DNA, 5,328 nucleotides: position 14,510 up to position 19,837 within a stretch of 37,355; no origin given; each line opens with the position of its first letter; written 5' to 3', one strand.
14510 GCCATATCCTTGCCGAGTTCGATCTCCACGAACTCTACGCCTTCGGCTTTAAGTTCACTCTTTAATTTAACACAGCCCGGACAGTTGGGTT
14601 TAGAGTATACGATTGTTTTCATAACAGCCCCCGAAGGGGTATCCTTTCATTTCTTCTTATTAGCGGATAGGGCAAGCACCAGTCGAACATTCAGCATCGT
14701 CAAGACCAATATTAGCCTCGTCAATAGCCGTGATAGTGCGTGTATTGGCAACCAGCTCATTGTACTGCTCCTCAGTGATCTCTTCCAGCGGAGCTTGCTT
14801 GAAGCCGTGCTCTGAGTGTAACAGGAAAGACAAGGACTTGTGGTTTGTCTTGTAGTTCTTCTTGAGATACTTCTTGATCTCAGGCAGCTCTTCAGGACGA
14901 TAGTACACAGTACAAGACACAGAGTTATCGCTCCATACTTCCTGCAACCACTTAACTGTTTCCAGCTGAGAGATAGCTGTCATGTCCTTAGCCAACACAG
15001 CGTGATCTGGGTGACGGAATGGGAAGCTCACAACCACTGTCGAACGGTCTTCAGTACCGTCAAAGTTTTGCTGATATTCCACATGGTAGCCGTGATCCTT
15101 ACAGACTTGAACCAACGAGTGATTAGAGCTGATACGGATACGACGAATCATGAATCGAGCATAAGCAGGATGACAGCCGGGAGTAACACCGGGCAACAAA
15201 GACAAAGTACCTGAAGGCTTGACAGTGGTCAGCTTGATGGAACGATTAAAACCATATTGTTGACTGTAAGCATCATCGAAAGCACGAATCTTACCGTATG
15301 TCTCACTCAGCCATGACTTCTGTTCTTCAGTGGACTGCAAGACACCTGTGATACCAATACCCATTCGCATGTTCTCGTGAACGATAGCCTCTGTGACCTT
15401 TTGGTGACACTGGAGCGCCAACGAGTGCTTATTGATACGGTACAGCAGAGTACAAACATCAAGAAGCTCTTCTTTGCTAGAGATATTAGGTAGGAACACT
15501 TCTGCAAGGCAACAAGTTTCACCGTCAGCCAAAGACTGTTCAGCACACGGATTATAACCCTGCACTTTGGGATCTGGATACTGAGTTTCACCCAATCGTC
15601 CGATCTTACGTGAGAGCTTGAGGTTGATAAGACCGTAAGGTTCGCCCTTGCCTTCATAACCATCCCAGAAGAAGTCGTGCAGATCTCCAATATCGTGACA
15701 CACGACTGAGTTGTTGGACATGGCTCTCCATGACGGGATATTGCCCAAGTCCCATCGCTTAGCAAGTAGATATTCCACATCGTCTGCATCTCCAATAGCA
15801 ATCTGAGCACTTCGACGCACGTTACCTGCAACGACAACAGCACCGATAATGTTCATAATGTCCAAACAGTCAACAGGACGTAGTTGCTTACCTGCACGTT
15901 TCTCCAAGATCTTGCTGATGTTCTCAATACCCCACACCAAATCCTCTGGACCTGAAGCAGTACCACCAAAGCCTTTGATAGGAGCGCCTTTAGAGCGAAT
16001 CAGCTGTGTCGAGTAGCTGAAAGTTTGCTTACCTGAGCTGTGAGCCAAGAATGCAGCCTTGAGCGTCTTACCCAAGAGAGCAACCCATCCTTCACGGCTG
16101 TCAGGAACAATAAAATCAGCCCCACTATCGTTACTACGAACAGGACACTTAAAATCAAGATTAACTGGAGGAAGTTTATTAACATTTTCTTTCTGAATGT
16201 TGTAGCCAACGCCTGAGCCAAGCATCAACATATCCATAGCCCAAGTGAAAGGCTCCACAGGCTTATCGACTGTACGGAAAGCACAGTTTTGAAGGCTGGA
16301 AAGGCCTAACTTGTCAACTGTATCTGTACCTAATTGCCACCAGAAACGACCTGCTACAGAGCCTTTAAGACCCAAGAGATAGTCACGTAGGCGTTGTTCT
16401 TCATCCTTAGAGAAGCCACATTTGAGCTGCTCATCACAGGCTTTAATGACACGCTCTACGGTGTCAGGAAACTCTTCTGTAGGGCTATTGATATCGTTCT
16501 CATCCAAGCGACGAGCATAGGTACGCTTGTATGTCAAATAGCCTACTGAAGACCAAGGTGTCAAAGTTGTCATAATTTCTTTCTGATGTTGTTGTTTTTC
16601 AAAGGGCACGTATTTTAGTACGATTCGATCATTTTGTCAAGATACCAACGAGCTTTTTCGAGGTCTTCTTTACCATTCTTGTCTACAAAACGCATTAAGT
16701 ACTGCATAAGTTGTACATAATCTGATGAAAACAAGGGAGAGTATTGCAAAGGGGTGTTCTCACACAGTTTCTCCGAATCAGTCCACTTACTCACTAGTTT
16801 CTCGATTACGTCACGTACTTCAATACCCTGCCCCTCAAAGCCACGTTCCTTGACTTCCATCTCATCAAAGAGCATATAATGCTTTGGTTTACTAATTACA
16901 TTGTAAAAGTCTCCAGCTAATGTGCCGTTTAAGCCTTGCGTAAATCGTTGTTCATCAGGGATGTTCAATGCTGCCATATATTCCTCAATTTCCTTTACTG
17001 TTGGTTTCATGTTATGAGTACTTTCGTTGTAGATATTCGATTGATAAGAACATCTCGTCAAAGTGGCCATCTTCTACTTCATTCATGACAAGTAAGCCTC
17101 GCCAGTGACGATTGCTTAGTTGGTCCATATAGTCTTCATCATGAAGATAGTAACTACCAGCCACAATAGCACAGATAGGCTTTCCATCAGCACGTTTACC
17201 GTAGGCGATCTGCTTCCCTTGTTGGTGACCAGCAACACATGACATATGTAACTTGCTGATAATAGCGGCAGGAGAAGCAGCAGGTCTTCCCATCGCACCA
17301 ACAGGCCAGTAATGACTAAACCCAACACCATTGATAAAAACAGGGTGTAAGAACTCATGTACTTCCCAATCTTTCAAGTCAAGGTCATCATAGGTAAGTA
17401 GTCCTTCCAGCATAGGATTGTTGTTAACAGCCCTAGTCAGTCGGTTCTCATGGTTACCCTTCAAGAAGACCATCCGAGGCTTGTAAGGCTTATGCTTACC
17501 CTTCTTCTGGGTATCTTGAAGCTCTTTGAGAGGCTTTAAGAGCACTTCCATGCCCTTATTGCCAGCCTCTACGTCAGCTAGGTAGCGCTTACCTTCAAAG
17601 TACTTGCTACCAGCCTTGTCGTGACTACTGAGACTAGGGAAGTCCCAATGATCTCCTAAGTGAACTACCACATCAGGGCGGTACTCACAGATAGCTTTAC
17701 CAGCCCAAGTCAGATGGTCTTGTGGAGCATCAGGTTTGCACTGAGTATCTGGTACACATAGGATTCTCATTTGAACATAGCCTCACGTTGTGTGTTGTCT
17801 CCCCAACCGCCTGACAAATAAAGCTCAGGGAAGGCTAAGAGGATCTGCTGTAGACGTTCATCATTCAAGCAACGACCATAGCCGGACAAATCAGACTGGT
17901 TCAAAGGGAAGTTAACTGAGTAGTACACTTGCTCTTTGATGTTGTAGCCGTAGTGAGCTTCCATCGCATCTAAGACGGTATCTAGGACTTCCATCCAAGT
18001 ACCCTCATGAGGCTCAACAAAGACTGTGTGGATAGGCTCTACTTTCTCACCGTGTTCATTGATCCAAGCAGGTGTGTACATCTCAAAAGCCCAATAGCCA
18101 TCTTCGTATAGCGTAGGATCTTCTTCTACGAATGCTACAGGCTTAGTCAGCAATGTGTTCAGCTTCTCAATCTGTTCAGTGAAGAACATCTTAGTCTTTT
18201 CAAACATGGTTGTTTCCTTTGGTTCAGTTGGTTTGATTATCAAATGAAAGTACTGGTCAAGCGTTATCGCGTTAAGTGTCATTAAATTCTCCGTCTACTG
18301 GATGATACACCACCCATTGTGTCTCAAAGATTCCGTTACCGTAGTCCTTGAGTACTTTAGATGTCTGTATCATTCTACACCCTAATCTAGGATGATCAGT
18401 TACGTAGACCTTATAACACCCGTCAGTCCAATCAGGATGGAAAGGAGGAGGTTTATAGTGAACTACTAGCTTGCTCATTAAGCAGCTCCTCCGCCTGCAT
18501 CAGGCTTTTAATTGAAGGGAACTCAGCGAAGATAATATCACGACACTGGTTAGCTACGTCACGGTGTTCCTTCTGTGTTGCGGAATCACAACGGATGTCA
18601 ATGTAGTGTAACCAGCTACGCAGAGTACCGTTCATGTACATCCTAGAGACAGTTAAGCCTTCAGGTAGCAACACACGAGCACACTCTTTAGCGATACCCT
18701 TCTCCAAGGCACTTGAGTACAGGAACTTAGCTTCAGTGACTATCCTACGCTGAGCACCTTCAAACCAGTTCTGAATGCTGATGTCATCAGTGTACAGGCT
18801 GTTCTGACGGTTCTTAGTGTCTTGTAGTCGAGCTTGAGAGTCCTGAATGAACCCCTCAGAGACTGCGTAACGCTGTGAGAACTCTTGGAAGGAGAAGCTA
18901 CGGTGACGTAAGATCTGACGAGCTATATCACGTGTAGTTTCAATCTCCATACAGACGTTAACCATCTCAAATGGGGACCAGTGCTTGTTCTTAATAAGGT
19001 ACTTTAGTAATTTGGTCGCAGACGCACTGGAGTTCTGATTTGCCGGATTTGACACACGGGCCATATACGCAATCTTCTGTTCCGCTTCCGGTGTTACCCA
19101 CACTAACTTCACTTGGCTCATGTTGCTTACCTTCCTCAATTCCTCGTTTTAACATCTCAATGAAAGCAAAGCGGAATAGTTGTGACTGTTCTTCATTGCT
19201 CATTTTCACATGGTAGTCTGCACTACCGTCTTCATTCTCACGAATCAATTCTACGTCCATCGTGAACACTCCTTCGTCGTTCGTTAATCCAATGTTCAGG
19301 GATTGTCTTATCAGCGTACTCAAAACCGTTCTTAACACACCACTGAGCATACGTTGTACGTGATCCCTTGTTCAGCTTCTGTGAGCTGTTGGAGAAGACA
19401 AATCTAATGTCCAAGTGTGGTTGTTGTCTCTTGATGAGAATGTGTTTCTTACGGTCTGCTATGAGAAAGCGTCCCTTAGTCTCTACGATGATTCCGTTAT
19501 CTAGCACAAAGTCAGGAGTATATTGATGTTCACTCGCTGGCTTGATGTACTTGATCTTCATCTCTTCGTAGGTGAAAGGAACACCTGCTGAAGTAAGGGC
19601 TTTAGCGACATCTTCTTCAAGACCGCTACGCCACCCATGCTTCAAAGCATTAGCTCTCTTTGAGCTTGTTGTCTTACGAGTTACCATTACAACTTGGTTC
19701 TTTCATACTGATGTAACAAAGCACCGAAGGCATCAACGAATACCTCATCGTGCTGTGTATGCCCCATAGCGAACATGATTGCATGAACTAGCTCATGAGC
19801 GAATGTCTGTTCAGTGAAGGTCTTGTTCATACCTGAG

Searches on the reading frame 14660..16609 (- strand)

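Call 6: search_protein_families(library=phrogs, proteins=[window:14660-16609:-], max_evalue=0.001)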
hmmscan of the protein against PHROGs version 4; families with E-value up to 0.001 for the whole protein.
window:14660-16609:- (649 aa): 2 families
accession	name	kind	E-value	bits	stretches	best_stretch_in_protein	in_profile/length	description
phrog_367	-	DNA, RNA and nucleotide metabolism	8.6e-135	451.6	1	6-649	18-697/701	ribonucleotide reductase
phrog_84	-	DNA, RNA and nucleotide metabolism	1.1e-09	38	0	459-610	658-784/975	ribonucleoside-diphosphate reductase large subunit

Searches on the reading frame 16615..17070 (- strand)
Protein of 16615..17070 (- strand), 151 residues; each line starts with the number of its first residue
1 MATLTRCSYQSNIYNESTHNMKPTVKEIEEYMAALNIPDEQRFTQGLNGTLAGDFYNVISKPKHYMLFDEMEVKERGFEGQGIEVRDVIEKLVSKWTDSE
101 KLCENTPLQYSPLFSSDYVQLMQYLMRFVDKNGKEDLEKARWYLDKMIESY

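Call 24: search_protein_families(library=pfam, proteins=[window:16615-17070:-], max_evalue=0.01)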
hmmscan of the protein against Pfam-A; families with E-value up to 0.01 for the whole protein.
window:16615-17070:- (151 aa): 1 family
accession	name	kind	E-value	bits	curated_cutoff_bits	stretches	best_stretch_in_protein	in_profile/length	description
PF11753.13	DUF3310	-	1.2e-06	28.9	24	1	122-145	36-60/60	Protein of unknwon function (DUF3310)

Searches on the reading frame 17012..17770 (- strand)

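Call 24: search_protein_families(library=pfam, proteins=[window:17012-17770:-], max_evalue=0.01)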
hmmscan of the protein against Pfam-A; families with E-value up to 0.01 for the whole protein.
window:17012-17770:- (252 aa): 1 family
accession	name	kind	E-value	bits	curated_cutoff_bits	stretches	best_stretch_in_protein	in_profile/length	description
PF00149.33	Metallophos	-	1.2e-05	26.3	21.5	1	1-159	1-104/191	Calcineurin-like phosphoesterase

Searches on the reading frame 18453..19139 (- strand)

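Call 24: search_protein_families(library=pfam, proteins=[window:18453-19139:-], max_evalue=0.01)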
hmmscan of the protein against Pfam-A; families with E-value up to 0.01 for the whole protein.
window:18453-19139:- (228 aa): 1 family
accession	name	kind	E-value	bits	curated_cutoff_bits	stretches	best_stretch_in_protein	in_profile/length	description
PF02511.20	Thy1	-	1.8e-43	149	24.8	1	11-208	1-190/191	Thymidylate synthase complementing protein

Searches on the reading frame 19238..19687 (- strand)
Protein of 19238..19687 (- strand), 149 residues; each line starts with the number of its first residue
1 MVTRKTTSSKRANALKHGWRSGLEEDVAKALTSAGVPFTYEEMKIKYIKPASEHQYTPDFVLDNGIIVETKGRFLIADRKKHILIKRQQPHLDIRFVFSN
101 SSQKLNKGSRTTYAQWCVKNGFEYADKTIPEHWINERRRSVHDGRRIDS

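Call 24: search_protein_families(library=pfam, proteins=[window:19238-19687:-], max_evalue=0.01)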
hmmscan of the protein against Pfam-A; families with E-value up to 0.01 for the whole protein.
window:19238-19687:- (149 aa): 2 families
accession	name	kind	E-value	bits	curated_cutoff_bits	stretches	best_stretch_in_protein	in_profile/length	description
PF05367.17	Phage_endo_I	-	2.8e-60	202.7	29.1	1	16-142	12-138/149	Phage endonuclease I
PF13366.12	PDDEXK_3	-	0.005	17.6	22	1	28-78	32-83/117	PD-(D/E)XK nuclease superfamily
